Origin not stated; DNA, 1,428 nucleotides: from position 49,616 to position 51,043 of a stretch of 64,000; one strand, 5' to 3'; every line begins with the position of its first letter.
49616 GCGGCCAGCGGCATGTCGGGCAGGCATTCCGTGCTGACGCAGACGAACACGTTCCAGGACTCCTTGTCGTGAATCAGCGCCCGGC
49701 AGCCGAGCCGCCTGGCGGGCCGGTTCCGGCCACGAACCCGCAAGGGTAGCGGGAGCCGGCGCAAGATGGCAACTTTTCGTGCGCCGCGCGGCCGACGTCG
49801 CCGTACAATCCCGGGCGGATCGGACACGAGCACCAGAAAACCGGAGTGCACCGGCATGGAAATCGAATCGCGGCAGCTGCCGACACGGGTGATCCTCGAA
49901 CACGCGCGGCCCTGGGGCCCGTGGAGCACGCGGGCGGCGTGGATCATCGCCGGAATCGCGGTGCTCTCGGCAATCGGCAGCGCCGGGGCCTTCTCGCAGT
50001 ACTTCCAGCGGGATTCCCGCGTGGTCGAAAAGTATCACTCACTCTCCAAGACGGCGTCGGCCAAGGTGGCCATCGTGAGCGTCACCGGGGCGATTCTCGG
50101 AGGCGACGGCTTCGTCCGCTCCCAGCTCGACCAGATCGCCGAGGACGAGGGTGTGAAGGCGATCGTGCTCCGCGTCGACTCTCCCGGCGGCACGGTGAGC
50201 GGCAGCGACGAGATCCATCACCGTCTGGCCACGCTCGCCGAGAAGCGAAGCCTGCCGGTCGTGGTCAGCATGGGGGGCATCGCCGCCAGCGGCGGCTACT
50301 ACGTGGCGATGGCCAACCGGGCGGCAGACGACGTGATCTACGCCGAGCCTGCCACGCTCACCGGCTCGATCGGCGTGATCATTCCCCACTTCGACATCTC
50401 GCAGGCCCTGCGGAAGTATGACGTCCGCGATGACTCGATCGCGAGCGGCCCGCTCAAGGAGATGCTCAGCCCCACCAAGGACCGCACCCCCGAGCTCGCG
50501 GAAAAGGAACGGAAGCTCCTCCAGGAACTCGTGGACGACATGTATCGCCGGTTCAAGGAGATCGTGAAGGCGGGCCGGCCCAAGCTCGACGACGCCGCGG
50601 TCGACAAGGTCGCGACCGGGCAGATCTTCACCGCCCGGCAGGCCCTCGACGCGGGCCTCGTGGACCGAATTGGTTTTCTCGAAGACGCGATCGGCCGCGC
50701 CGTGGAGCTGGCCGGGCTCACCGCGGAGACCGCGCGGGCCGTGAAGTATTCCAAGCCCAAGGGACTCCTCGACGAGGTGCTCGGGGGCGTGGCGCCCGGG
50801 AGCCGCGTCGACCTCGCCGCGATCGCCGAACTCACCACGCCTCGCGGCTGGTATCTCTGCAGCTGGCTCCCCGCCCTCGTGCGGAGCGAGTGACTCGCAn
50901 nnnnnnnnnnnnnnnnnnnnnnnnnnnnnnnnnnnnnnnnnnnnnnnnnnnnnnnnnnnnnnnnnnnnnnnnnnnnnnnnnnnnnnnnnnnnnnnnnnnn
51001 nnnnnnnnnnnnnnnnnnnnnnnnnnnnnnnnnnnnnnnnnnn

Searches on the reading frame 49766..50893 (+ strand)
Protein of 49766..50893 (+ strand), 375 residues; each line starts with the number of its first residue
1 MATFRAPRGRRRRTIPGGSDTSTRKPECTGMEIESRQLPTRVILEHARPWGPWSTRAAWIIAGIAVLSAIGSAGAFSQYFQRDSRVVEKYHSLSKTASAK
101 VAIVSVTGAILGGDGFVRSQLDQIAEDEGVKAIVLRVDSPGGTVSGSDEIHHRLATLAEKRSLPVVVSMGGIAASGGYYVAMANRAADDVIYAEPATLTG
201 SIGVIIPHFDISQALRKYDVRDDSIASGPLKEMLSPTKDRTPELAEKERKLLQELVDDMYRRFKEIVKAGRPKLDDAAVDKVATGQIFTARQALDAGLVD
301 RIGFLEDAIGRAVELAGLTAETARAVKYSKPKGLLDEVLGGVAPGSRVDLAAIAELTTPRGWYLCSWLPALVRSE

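Call 19: search_protein_families(library=pfam, proteins=[window:49766-50893:+], max_evalue=0.01)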
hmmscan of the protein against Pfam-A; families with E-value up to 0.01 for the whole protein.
window:49766-50893:+ (375 aa): 3 families
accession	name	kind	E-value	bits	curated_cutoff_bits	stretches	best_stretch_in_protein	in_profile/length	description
PF01343.23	Peptidase_S49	-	1.9e-39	135.6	24.9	1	160-318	4-153/154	Peptidase family S49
PF25145.1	NfeD1b_N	-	1.6e-06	28.3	40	1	123-205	24-98/189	NfeD1b, N-terminal domain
PF00574.28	CLP_protease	-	3.7e-05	24.1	20.2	1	120-185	36-97/182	Clp protease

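Call 83: find_homologous_proteins(query=window:49766-50890:+, max_evalue=1e-60)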
Query window:49766-50890:+ (375 aa): 2262 proteins with E <= 1e-60 among 8000 candidates; the best 120 are listed.
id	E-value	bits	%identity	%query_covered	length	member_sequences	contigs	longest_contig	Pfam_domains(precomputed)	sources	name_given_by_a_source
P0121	9.2e-219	744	100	92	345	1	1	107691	PF25145.2,PF01343.24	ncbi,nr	ncbi:MAG: signal peptide peptidase SppA [Planctomycetia bacterium]|nr:signal peptide peptidase SppA 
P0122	7.1e-207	705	94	92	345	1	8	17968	PF00574.29,PF25145.2,PF01343.24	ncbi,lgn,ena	-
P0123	1.0e-205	701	94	92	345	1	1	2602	PF00574.29,PF25145.2,PF01343.24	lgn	-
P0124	3.4e-203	693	92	92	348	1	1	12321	PF00574.29,PF25145.2,PF01343.24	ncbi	ncbi:MAG: signal peptide peptidase SppA [Pirellulales bacterium]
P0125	2.1e-202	690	91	92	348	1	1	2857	PF00574.29,PF25145.2,PF01343.24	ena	-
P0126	2.7e-202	690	91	92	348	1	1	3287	PF00574.29,PF25145.2,PF01343.24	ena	-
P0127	4.0e-202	689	91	92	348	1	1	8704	PF00574.29,PF25145.2,PF01343.24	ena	-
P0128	4.3e-202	689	91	92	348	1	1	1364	PF00574.29,PF25145.2,PF01343.24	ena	-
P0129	1.0e-201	688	91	92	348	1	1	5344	PF00574.29,PF25145.2,PF01343.24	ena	-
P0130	8.0e-201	685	91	92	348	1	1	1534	PF00574.29,PF25145.2,PF01343.24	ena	-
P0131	2.6e-200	683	91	92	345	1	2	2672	PF00574.29,PF25145.2,PF01343.24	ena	-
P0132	7.6e-200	682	91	92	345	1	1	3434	PF00574.29,PF25145.2,PF01343.24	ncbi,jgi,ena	jgi:protease-4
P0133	8.1e-200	682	91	92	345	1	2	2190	PF00574.29,PF25145.2,PF01343.24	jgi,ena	jgi:protease-4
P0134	1.5e-199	681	91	92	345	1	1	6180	PF00574.29,PF25145.2,PF01343.24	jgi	jgi:protease-4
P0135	2.0e-199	680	91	92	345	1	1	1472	PF00574.29,PF25145.2,PF01343.24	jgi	jgi:protease-4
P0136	2.3e-199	680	91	92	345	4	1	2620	PF00574.29,PF25145.2,PF01343.24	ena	-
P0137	3.6e-199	680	90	92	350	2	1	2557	PF00574.29,PF25145.2,PF01343.24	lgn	-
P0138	8.3e-197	672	89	92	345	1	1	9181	PF00574.29,PF01343.24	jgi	jgi:protease-4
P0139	7.9e-196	669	89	92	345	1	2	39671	PF00574.29,PF25145.2,PF01343.24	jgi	jgi:protease-4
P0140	2.1e-193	661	87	92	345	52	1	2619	PF00574.29,PF25145.2,PF01343.24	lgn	-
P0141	3.6e-193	660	88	92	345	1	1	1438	PF25145.2,PF01343.24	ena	-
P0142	2.4e-192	657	87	92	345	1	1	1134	PF00574.29,PF25145.2,PF01343.24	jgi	jgi:protease-4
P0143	5.8e-192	656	87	92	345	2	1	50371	PF00574.29,PF25145.2,PF01343.24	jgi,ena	-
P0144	6.3e-192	656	87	91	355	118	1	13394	PF00574.29,PF25145.2,PF01343.24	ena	-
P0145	9.2e-192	655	87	92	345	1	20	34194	PF00574.29,PF25145.2,PF01343.24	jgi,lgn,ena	jgi:protease-4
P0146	1.2e-191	655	87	92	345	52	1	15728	PF00574.29,PF25145.2,PF01343.24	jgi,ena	jgi:protease-4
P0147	1.4e-191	655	87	92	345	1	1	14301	PF00574.29,PF25145.2,PF01343.24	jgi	jgi:protease IV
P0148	1.8e-191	654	87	92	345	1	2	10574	PF00574.29,PF25145.2,PF01343.24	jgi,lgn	jgi:protease-4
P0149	2.2e-191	654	87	92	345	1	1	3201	PF00574.29,PF25145.2,PF01343.24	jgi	jgi:protease-4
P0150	3.1e-191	653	87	92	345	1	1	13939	PF00574.29,PF25145.2,PF01343.24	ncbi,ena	-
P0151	3.2e-191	653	88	92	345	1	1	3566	PF00574.29,PF25145.2,PF01343.24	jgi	-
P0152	3.3e-191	653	86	92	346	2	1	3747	PF00574.29,PF01343.24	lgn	-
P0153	4.6e-191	653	87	92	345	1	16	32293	PF00574.29,PF25145.2,PF01343.24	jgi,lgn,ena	jgi:protease-4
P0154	4.7e-191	653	87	92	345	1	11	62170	PF00574.29,PF25145.2,PF01343.24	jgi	jgi:protease IV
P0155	4.8e-191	653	86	92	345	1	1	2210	PF00574.29,PF25145.2,PF01343.24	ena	-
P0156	4.8e-191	653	87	92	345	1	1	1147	PF00574.29,PF25145.2,PF01343.24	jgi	jgi:protease-4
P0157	8.2e-191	652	87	92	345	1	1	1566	PF00574.29,PF25145.2,PF01343.24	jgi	-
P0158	8.4e-191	652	87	92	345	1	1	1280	PF00574.29,PF25145.2,PF01343.24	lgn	-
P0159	1.2e-190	652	87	92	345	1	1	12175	PF00574.29,PF25145.2,PF01343.24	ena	-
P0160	1.3e-190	651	87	92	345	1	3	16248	PF00574.29,PF25145.2,PF01343.24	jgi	-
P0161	1.4e-190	651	87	92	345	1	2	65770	PF00574.29,PF25145.2,PF01343.24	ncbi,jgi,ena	ncbi:MAG: signal peptide peptidase SppA [Planctomycetota bacterium]|jgi:protease-4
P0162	1.7e-190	651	87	92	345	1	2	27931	PF00574.29,PF25145.2,PF01343.24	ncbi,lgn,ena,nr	ncbi:MAG: signal peptide peptidase SppA [Planctomycetes bacterium]|nr:signal peptide peptidase SppA 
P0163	1.8e-190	651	87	92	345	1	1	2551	PF00574.29,PF25145.2,PF01343.24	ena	-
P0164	2.1e-190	651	86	92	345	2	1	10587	PF00574.29,PF25145.2,PF01343.24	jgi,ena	jgi:protease-4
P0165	2.9e-190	650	86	92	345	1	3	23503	PF00574.29,PF25145.2,PF01343.24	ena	-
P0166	3.1e-190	650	87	92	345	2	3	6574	PF00574.29,PF25145.2,PF01343.24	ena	-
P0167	3.5e-190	650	86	92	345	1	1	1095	PF00574.29,PF25145.2,PF01343.24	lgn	-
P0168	4.2e-190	650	87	92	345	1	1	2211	PF00574.29,PF25145.2,PF01343.24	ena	-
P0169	4.2e-190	650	87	92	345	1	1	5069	PF00574.29,PF25145.2,PF01343.24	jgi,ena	jgi:protease-4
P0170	5.1e-190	649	86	92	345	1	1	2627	PF00574.29,PF25145.2,PF01343.24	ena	-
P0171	1.7e-189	648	86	92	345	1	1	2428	PF00574.29,PF01343.24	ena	-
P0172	1.9e-189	648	85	92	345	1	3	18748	PF00574.29,PF25145.2,PF01343.24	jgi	jgi:protease IV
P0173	5.1e-189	646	86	92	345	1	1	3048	PF00574.29,PF25145.2,PF01343.24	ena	-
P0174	6.3e-189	646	86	92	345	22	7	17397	PF00574.29,PF25145.2,PF01343.24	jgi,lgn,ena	jgi:protease-4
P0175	9.6e-189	645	87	90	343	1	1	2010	PF00574.29,PF25145.2,PF01343.24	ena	-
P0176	2.0e-188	644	86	92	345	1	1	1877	PF00574.29,PF25145.2,PF01343.24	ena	-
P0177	2.9e-188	644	86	92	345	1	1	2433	PF00574.29,PF25145.2,PF01343.24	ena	-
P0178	5.0e-188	643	86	92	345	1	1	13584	PF00574.29,PF25145.2,PF01343.24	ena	-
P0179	1.0e-187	642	84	92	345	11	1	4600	PF00574.29,PF01343.24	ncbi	-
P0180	1.4e-187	641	85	92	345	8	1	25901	PF00574.29,PF25145.2,PF01343.24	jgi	-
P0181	3.9e-187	640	85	92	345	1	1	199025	PF00574.29,PF01343.24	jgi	jgi:protease IV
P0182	4.6e-187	640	85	92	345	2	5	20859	PF00574.29,PF25145.2,PF01343.24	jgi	-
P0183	5.5e-187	639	84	92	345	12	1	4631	PF25145.2,PF01343.24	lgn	-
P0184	6.1e-187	639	85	92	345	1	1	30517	PF00574.29,PF25145.2,PF01343.24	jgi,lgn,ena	jgi:protease-4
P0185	1.1e-186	638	85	92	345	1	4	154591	PF00574.29,PF01343.24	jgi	jgi:protease IV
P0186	2.7e-186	637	86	92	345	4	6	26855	PF00574.29,PF01343.24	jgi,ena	-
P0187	3.1e-186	637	83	92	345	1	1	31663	PF00574.29,PF25145.2,PF01343.24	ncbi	ncbi:MAG: signal peptide peptidase SppA [Planctomycetaceae bacterium]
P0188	3.4e-186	637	87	89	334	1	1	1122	PF00574.29,PF25145.2,PF01343.24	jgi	jgi:protease-4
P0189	4.6e-186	636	83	92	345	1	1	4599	PF00574.29,PF25145.2,PF01343.24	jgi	-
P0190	7.4e-186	636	83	92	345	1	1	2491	PF00574.29,PF25145.2,PF01343.24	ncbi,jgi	jgi:protease-4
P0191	8.9e-184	629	82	92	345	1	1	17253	PF00574.29,PF01343.24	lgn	-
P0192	1.5e-182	625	83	92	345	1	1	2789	PF00574.29,PF25145.2,PF01343.24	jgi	-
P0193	1.7e-181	621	84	90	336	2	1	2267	PF00574.29,PF01343.24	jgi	-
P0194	5.6e-178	610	81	92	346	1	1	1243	PF00574.29,PF25145.2,PF01343.24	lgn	-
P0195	1.6e-177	608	81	92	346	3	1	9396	PF01343.24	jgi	jgi:protease-4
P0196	4.9e-177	607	81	91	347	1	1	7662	PF00574.29,PF25145.2,PF01343.24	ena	-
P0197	9.7e-177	606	79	92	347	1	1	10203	PF00574.29,PF25145.2,PF01343.24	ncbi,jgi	jgi:protease-4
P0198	1.3e-176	605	81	91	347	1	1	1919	PF00574.29,PF01343.24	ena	-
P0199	2.1e-176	605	80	91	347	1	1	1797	PF00574.29,PF25145.2,PF01343.24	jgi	jgi:protease-4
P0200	2.4e-176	604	79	92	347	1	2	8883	PF25145.2,PF01343.24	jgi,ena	-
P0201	2.7e-176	604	80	91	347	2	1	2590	PF00574.29,PF25145.2,PF01343.24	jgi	jgi:protease-4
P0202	3.3e-176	604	80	91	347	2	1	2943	PF01343.24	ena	-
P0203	6.7e-176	603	80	91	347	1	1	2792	PF00574.29,PF25145.2,PF01343.24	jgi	jgi:protease-4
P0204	1.0e-175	602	81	91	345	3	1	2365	PF25145.2,PF01343.24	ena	-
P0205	1.5e-175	602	79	92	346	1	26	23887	PF25145.2,PF01343.24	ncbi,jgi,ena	jgi:protease-4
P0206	2.2e-175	601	80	91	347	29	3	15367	PF25145.2,PF01343.24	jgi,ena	jgi:protease-4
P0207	2.3e-175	601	80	91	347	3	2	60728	PF00574.29,PF25145.2,PF01343.24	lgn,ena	-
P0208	2.9e-175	601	79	92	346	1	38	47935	PF25145.2,PF01343.24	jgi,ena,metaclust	jgi:protease-4|metaclust:\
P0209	3.7e-175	601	87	84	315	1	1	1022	PF00574.29,PF25145.2,PF01343.24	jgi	jgi:protease-4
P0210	5.6e-175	600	79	92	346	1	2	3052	PF25145.2,PF01343.24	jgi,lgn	jgi:protease-4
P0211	6.7e-175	600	80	91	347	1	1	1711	PF00574.29,PF25145.2,PF01343.24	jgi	jgi:protease-4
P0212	8.6e-175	599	80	91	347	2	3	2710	PF00574.29,PF25145.2,PF01343.24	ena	-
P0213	1.1e-174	599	79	92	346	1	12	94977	PF25145.2,PF01343.24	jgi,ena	jgi:protease-4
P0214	1.1e-174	599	79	92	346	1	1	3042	PF01343.24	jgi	jgi:protease-4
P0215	1.4e-174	599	80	92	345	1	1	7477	PF00574.29,PF01343.24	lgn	-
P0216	1.4e-174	599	79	92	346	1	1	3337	PF25145.2,PF01343.24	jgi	jgi:protease-4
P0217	1.5e-174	599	79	92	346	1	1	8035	PF25145.2,PF01343.24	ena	-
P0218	1.6e-174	598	80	92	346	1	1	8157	PF01343.24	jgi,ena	jgi:protease-4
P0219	2.0e-174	598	83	92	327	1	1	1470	PF00574.29,PF25145.2,PF01343.24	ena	-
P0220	2.5e-174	598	79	92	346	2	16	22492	PF01343.24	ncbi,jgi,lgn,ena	ncbi:MAG: signal peptide peptidase SppA [Planctomycetia bacterium]|jgi:protease-4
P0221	2.5e-174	598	79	92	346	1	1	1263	PF00574.29,PF01343.24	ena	-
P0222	4.5e-174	597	79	92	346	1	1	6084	PF00574.29,PF01343.24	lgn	-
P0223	4.8e-174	597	79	92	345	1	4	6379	PF00574.29,PF01343.24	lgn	-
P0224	7.2e-174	596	79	92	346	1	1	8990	PF01343.24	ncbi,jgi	jgi:protease-4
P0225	1.0e-173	596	79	92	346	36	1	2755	PF01343.24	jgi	jgi:protease-4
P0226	1.7e-173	595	79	91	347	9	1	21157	PF25145.2,PF01343.24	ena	-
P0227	2.6e-173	594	80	92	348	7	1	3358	PF25145.2,PF01343.24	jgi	jgi:protease-4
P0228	3.7e-173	594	78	92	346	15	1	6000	PF01343.24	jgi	jgi:protease-4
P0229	4.1e-173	594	79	91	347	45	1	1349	PF00574.29,PF25145.2,PF01343.24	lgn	-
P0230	4.5e-173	594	79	92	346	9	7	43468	PF25145.2,PF01343.24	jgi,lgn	jgi:protease-4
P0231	1.0e-172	593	79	93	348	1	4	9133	PF25145.2,PF01343.24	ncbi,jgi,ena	jgi:protease-4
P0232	1.4e-172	592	79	93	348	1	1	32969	PF01343.24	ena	-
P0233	2.1e-172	591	79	93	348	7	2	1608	PF25145.2,PF01343.24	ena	-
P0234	2.5e-172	591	79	93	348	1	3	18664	PF25145.2,PF01343.24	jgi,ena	jgi:protease-4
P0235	5.1e-172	590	79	91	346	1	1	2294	PF25145.2,PF01343.24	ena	-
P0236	7.2e-172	590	79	91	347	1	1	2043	PF00574.29,PF25145.2,PF01343.24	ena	-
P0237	1.5e-171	589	80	90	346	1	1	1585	PF25145.2,PF01343.24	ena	-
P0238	2.9e-171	588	78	90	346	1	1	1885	PF25145.2,PF01343.24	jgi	-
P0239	3.7e-171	587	79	90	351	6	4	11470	PF01343.24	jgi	jgi:protease-4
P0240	4.9e-171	587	79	91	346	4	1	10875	PF01343.24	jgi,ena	-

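Call 84: find_encoding_contigs(protein=P0122, flank=2500, max_places=1)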
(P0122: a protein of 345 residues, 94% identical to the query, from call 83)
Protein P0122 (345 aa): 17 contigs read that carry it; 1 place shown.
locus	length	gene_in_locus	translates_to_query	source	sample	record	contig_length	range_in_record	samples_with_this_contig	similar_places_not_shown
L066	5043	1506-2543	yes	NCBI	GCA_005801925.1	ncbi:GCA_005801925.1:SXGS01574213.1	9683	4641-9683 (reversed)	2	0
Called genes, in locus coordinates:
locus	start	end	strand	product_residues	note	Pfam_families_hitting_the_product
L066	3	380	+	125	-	?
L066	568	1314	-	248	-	PF01261:AP_endonuc_2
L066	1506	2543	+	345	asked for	PF25145:NfeD1b_N (faint), PF00574:CLP_protease (faint), PF01343:Peptidase_S49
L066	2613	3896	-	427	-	PF07394:DUF1501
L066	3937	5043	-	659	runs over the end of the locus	PF07583:PSCyt2, PF07587:PSD1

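Call 85: find_encoding_contigs(protein=P0124, flank=2500, max_places=1)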
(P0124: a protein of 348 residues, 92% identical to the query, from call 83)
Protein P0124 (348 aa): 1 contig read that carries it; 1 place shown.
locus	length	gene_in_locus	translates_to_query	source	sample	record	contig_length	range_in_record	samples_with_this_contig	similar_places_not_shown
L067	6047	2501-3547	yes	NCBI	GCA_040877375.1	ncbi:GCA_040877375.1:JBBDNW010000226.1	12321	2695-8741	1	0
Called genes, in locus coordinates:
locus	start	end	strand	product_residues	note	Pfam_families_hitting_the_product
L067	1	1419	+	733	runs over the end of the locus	PF07719:TPR_2 (faint), PF13414:TPR_11 (faint), PF13424:TPR_12 (faint), PF13428:TPR_14 (faint), PF14559:TPR_19 (weak)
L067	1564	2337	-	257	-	PF01261:AP_endonuc_2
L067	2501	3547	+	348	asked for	PF00574:CLP_protease (faint), PF25145:NfeD1b_N (weak), PF01343:Peptidase_S49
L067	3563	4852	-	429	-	PF07394:DUF1501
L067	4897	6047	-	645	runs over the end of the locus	PF07583:PSCyt2, PF07587:PSD1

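Call 86: find_encoding_contigs(protein=P0139, flank=2500, max_places=1)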
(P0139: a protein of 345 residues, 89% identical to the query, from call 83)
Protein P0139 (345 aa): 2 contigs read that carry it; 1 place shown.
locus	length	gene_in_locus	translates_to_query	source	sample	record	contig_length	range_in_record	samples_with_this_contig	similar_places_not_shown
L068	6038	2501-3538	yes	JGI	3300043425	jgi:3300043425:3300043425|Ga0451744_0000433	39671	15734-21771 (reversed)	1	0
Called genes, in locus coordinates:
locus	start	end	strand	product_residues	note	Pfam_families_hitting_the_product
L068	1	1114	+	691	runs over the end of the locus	PF07719:TPR_2 (faint), PF13424:TPR_12 (faint), PF14559:TPR_19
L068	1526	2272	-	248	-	PF01261:AP_endonuc_2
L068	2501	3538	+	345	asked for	PF00574:CLP_protease (faint), PF25145:NfeD1b_N (faint), PF01343:Peptidase_S49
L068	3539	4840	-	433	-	PF07394:DUF1501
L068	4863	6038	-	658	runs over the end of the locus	PF07583:PSCyt2, PF07587:PSD1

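Call 87: find_encoding_contigs(protein=P0143, flank=2500, max_places=1)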
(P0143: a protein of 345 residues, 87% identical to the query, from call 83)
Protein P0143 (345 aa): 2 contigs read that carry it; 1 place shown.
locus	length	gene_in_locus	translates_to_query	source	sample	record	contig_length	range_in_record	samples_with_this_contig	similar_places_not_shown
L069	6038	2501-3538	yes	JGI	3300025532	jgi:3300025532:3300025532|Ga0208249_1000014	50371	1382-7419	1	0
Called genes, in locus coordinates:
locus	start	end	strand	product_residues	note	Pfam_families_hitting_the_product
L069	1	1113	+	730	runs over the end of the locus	PF07719:TPR_2 (faint), PF13424:TPR_12 (faint), PF13428:TPR_14 (faint), PF14559:TPR_19 (weak)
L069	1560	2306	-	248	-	PF01261:AP_endonuc_2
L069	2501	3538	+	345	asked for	PF25145:NfeD1b_N (faint), PF00574:CLP_protease (faint), PF01343:Peptidase_S49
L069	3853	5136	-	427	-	PF07394:DUF1501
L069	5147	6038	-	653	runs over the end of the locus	PF07583:PSCyt2, PF07587:PSD1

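Call 88: find_encoding_contigs(protein=P0181, flank=2500, max_places=1)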
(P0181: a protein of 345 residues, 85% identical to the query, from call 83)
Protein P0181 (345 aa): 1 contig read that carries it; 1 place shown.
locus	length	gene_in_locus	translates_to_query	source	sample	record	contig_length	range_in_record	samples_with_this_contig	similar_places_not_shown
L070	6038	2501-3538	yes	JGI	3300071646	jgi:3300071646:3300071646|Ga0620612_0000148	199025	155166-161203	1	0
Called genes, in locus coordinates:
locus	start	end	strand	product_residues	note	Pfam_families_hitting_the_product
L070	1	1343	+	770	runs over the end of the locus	PF13414:TPR_11 (faint), PF13424:TPR_12 (faint)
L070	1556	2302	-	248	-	PF01261:AP_endonuc_2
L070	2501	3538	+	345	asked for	PF00574:CLP_protease (faint), PF01343:Peptidase_S49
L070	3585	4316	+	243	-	PF06314:ADC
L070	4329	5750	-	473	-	PF13439:Glyco_transf_4 (weak), PF13579:Glyco_trans_4_4, PF20706:GT4-conflict, PF00534:Glycos_transf_1, PF13692:Glyco_trans_1_4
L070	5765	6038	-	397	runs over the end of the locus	PF00534:Glycos_transf_1, PF13692:Glyco_trans_1_4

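Call 89: find_encoding_contigs(protein=P0213, flank=2500, max_places=1)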
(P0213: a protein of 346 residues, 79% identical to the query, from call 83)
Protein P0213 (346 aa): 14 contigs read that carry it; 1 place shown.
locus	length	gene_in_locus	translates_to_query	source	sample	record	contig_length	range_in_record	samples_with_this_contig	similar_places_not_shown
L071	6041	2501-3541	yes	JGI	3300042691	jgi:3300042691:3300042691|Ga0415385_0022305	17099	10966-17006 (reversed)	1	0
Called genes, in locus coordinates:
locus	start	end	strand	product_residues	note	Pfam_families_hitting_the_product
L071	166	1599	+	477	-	PF13495:Phage_int_SAM_4, PF00589:Phage_integrase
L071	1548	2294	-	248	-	PF01261:AP_endonuc_2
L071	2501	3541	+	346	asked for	PF25145:NfeD1b_N (faint), PF01343:Peptidase_S49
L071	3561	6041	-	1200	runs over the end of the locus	PF00501:AMP-binding, PF02771:Acyl-CoA_dh_N, PF02770:Acyl-CoA_dh_M (weak), PF00441:Acyl-CoA_dh_1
